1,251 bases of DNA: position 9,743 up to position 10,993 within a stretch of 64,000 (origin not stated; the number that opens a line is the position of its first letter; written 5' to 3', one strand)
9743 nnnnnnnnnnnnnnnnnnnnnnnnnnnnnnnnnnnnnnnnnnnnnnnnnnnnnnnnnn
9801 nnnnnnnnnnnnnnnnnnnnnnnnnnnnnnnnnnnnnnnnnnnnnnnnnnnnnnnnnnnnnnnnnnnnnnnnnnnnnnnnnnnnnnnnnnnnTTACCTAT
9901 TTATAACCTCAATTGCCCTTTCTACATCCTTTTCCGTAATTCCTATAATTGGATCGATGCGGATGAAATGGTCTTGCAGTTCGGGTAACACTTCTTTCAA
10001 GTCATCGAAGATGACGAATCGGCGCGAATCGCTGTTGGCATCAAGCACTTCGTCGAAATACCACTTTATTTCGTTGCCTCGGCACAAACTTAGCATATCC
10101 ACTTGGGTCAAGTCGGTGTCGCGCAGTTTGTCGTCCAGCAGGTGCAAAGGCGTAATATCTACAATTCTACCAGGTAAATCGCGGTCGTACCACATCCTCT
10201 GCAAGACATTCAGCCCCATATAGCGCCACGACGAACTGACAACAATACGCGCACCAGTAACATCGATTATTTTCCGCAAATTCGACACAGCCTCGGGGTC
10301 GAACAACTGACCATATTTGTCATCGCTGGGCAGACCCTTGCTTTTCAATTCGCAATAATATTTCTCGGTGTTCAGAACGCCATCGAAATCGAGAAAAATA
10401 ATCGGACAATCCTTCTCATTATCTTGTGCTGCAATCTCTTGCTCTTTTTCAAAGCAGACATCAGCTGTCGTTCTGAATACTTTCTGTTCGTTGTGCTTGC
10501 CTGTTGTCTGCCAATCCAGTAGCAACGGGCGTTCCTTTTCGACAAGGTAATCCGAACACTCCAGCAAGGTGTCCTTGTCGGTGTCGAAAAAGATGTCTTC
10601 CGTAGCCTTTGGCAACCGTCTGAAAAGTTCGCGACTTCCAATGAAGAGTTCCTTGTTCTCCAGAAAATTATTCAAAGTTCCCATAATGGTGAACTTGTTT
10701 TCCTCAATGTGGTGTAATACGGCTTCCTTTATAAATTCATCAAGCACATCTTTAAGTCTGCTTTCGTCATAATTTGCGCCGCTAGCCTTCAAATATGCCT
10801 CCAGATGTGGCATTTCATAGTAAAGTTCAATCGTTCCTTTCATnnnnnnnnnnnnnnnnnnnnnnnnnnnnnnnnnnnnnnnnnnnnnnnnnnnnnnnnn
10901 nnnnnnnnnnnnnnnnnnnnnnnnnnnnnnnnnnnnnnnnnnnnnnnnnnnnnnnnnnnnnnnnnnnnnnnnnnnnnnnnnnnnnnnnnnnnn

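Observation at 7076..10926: AT-rich three-gene cassette (HAD_SAK-like phosphatase + tandem PD-(D/E)xK nuclease + WYL regulator): candidate uncharacterised defence/conflict system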

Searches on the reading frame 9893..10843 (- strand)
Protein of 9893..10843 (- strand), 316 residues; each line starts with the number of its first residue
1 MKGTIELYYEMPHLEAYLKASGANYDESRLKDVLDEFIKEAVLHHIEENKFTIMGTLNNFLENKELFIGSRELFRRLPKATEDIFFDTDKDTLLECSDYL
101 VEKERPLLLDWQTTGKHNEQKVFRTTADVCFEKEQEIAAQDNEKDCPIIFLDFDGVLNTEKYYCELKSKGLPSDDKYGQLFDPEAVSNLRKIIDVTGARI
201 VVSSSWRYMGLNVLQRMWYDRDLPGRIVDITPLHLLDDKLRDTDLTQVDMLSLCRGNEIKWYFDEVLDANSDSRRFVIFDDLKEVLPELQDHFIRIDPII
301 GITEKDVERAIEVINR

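Call 3: search_protein_families(library=pfam, proteins=[window:9893-10843:-], max_evalue=0.1)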
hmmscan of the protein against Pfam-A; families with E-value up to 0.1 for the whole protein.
window:9893-10843:- (316 aa): 1 family
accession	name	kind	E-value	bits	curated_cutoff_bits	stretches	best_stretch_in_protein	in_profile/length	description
PF18143.6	HAD_SAK_2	-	2.1e-24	86.9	27.5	1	148-307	1-139/139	HAD domain in Swiss Army Knife RNA repair proteins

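Call 4: search_protein_families(library=padloc, proteins=[window:9893-10843:-], max_evalue=0.1)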
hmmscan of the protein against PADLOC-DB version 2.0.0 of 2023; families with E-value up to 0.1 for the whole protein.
window:9893-10843:- (316 aa): 0 families

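Call 5: search_protein_families(library=ncbifam, proteins=[window:9893-10843:-], max_evalue=0.1)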
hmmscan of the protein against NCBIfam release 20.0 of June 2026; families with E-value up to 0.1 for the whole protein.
window:9893-10843:- (316 aa): 0 families

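Call 36: find_homologous_proteins(query=window:9893-10843:-, max_evalue=0.001)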
Query window:9893-10843:- (316 aa): 260 proteins with E <= 0.001 among 2214 candidates; the best 120 are listed.
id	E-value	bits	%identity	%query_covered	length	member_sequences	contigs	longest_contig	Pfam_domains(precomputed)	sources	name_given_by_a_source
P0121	3.3e-210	715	100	100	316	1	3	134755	PF18143.7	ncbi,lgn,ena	-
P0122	1.8e-203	693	96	100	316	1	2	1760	PF18143.7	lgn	-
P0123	2.0e-202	689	96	100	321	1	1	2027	PF18143.7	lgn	-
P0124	1.9e-201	686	96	100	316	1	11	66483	PF18143.7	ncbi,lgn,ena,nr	ncbi:MAG: hypothetical protein IKK36_11550 [Bacteroidales bacterium]|nr:hypothetical protein [Bacter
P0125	2.0e-201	686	95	100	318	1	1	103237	PF18143.7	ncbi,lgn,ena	-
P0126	2.6e-201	686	95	100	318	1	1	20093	PF18143.7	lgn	-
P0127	9.3e-201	684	95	100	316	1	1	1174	PF18143.7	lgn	-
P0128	1.9e-200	683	95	99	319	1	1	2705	PF18143.7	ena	-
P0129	2.5e-200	682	95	100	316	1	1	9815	PF18143.7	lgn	-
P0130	9.9e-200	680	94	100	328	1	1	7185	PF18143.7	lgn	-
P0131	1.4e-199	680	94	100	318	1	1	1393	PF18143.7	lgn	-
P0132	1.8e-199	680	95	100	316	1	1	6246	PF18143.7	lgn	-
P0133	2.4e-199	679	95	100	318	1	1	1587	PF18143.7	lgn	-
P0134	2.5e-198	676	94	100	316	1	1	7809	PF18143.7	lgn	-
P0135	7.4e-198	674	95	100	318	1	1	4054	PF18143.7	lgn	-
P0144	4.2e-189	646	91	100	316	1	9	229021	PF18143.7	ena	-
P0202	2.7e-38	150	45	53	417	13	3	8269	PF00149.34,PF18143.7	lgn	-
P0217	1.5e-36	144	46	53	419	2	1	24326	PF00149.34,PF18143.7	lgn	-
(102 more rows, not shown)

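Call 37: find_encoding_contigs(protein=P0124, flank=8000, max_places=4)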
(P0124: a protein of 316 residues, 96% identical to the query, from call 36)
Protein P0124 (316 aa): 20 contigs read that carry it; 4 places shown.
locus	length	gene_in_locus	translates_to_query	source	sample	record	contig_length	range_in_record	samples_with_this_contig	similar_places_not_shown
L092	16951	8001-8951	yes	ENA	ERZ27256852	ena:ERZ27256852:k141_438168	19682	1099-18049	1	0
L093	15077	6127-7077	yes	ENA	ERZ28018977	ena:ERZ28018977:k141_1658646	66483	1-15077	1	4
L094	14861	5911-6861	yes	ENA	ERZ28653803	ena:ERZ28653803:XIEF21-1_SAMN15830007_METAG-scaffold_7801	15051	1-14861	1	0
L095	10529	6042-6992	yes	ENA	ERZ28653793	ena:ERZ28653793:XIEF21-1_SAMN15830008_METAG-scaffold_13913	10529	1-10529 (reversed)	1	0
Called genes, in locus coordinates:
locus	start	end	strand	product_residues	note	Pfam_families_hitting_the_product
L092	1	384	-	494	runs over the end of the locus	?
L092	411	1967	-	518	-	PF00072:Response_reg, PF08665:PglZ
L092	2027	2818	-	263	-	-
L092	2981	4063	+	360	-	PF13439:Glyco_transf_4, PF13579:Glyco_trans_4_4 (weak), PF00534:Glycos_transf_1, PF13692:Glyco_trans_1_4, PF13524:Glyco_trans_1_2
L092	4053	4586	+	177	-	-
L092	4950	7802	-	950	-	PF02347:GDC-P, PF00266:Aminotran_5, PF21478:GcvP2_C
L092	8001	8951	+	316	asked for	PF18143:HAD_SAK_2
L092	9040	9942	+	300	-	-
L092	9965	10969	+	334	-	PF20796:PDDEXK_13, PF22558:REase-ARP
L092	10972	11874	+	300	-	PF13280:WYL, PF25583:WCX (weak)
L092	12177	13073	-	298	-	PF00535:Glycos_transf_2, PF10111:Glyco_tranf_2_2 (weak)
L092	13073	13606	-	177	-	-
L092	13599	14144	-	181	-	-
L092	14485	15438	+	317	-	PF02779:Transket_pyr, PF02780:Transketolase_C, PF22613:Transketolase_C_1 (weak), PF17147:PFOR_II (weak)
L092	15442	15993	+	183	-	PF04542:Sigma70_r2, PF08281:Sigma70_r4_2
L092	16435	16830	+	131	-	-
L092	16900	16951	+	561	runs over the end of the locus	?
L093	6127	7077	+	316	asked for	PF18143:HAD_SAK_2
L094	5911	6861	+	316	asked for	PF18143:HAD_SAK_2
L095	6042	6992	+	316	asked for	PF18143:HAD_SAK_2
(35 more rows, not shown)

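Call 38: find_encoding_contigs(protein=P0144, flank=8000, max_places=4)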
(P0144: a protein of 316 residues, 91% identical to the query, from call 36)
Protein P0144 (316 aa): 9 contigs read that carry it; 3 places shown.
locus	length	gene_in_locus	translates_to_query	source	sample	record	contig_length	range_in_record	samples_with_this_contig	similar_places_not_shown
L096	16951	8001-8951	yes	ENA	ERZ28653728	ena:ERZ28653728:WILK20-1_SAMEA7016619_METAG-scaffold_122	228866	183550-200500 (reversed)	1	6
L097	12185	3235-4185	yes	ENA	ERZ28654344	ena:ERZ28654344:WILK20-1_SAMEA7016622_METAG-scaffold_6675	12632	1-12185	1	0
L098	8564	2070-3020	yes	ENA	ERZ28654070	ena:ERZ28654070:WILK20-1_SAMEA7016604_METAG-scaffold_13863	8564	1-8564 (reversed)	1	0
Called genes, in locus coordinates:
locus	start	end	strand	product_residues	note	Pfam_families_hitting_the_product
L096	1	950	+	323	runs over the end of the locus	PF01820:Dala_Dala_lig_N, PF08443:RimK (weak), PF02222:ATP-grasp, PF02655:ATP-grasp_3, PF02786:CPSase_L_D2, PF07478:Dala_Dala_lig_C, PF13535:ATP-grasp_4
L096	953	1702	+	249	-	PF00881:Nitroreductase, PF14512:TM1586_NiRdase (faint)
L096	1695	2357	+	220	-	-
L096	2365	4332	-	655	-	PF07719:TPR_2 (faint), PF07676:PD40 (weak), PF13620:CarboxypepD_reg (weak), PF00691:OmpA, PF05359:DUF748 (faint)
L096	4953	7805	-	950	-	PF02347:GDC-P, PF00266:Aminotran_5, PF21478:GcvP2_C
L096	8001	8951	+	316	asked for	PF18143:HAD_SAK_2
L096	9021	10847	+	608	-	PF22558:REase-ARP, PF20796:PDDEXK_13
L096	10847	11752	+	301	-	PF13280:WYL, PF25583:WCX (weak)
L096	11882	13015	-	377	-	PF09820:AAA-ATPase_like (weak), PF01637:ATPase_2 (weak), PF13173:AAA_14 (faint), PF13401:AAA_22 (faint), PF07693:KAP_NTPase (weak)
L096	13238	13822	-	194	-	-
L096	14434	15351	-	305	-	PF00535:Glycos_transf_2, PF10111:Glyco_tranf_2_2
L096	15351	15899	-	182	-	-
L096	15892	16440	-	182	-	-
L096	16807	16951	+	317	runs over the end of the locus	PF02779:Transket_pyr, PF02780:Transketolase_C, PF22613:Transketolase_C_1 (weak), PF17147:PFOR_II (weak)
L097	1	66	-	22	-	?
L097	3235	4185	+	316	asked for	PF18143:HAD_SAK_2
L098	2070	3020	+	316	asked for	PF18143:HAD_SAK_2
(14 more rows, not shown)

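Call 39: find_encoding_contigs(protein=P0125, flank=8000, max_places=3)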
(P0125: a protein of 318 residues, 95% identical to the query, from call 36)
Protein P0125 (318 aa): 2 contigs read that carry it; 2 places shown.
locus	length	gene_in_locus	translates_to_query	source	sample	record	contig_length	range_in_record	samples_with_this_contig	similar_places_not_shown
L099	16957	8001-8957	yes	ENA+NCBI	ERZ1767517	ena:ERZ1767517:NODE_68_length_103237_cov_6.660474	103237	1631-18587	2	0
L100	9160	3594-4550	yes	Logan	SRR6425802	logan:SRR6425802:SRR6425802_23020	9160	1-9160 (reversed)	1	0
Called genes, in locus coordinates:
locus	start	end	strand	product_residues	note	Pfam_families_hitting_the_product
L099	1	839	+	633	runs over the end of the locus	PF18962:Por_Secre_tail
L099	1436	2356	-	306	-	PF02661:Fic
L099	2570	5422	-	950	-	PF02347:GDC-P, PF00266:Aminotran_5, PF21478:GcvP2_C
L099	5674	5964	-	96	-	PF13601:HTH_34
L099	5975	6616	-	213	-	-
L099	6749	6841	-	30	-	-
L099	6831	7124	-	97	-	PF04221:RelB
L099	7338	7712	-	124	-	-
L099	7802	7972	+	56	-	-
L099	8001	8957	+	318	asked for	PF18143:HAD_SAK_2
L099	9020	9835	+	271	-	-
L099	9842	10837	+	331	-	PF22558:REase-ARP, PF20796:PDDEXK_13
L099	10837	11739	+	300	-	PF13280:WYL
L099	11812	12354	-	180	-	-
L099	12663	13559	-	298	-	PF00535:Glycos_transf_2, PF10111:Glyco_tranf_2_2 (weak)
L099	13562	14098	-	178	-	-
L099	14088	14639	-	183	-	-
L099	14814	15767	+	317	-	PF02779:Transket_pyr, PF02780:Transketolase_C, PF22613:Transketolase_C_1, PF17147:PFOR_II (weak)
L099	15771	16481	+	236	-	PF04542:Sigma70_r2 (faint)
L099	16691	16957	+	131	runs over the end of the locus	-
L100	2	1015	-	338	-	?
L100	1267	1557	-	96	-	PF13601:HTH_34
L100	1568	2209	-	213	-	-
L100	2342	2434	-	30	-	-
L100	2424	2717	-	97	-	PF04221:RelB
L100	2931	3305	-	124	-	-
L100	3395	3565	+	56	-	-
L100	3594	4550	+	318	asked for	PF18143:HAD_SAK_2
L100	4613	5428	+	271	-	-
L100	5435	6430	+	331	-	PF22558:REase-ARP, PF20796:PDDEXK_13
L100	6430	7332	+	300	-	PF13280:WYL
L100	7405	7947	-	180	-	-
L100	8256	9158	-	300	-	?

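Call 53: search_solved_structures(query=A4, max_evalue=1, show_alignments=1)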
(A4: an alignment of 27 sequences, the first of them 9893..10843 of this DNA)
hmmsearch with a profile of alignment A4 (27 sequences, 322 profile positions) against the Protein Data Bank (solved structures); distinct sequences matched with E-value up to 1: 2.
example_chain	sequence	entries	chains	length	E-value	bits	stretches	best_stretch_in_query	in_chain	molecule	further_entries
6nyi_A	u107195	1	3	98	0.45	12.8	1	3-84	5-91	Design construct XXA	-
4ohj_A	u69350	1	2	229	0.74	12.1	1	134-185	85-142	Toxic shock syndrome toxin-1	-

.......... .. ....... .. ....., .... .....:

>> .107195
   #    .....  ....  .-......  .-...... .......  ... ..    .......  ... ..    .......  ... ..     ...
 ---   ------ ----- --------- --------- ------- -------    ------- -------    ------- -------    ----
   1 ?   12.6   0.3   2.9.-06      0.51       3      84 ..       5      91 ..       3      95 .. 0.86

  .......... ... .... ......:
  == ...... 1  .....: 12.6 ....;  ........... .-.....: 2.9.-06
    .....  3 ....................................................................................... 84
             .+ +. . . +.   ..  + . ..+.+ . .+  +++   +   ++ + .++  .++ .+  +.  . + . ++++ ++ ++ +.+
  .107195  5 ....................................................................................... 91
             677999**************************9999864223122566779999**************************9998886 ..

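Call 60: predict_structure(alignment_id=A4)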
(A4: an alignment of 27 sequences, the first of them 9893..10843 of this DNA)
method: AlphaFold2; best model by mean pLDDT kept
length: 316 residues; sequences in the alignment: 27
mean_pLDDT: 75.7   pTM: 0.66
mean pLDDT of the five models: 75.7, 75.2, 74.8, 74.0, 71.9
residues with pLDDT >= 90: 104; 70-90: 87; 50-70: 103; < 50: 22
segments of 3 or more residues with pLDDT < 50: 1-10, 46-50, 81-84
pLDDT, mean of each block of 10 residues (from residue 1): 32 60 70 67 52 60 74 64 53 67 68 62 66 80 79 92 96 93 98 95 88 92 93 60 55 69 85 90 85 95 97 93
secondary structure, 60 per line:
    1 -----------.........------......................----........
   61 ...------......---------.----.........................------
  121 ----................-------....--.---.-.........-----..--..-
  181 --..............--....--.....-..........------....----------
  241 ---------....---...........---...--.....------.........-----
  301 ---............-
elements in order: H12-20 H27-48 H53-63 H70-75 H90-114 H126-140 E148-151 H160-168 H183-196 E199-202 H205-209 H211-220 E227-230 H250-253 H257-267 E276-280 H287-292 E293-295 H304-315

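Call 62: search_protein_families(library=pfam, proteins=[L092:9040-9939:+, L099:9020-9832:+, L096:9021-10010:+], max_evalue=5)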
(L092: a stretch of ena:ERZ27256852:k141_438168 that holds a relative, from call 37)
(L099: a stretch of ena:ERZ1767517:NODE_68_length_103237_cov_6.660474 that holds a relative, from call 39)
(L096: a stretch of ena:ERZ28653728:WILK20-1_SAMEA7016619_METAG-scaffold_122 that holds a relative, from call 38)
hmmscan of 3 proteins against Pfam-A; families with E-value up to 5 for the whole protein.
L092:9040-9939:+ (300 aa): 0 families

L099:9020-9832:+ (271 aa): 1 family
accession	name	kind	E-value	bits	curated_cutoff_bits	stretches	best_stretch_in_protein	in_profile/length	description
PF24625.1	DUF7626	-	0.0075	16.5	27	1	116-135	15-34/55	Domain of unknown function (DUF7626)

L096:9021-10010:+ (330 aa): 3 families
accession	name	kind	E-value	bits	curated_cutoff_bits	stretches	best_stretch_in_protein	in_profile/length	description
PF01877.22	RNA_binding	-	0.0079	16.9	26.9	1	82-137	59-117/120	RNA binding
PF06058.19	DCP1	-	0.03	14.7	22.5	1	121-175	33-88/117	Dcp1-like decapping family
PF04721.23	PAW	-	0.28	11.5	31.4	0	257-289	20-52/197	PNGase C-terminal domain, mannose-binding module PAW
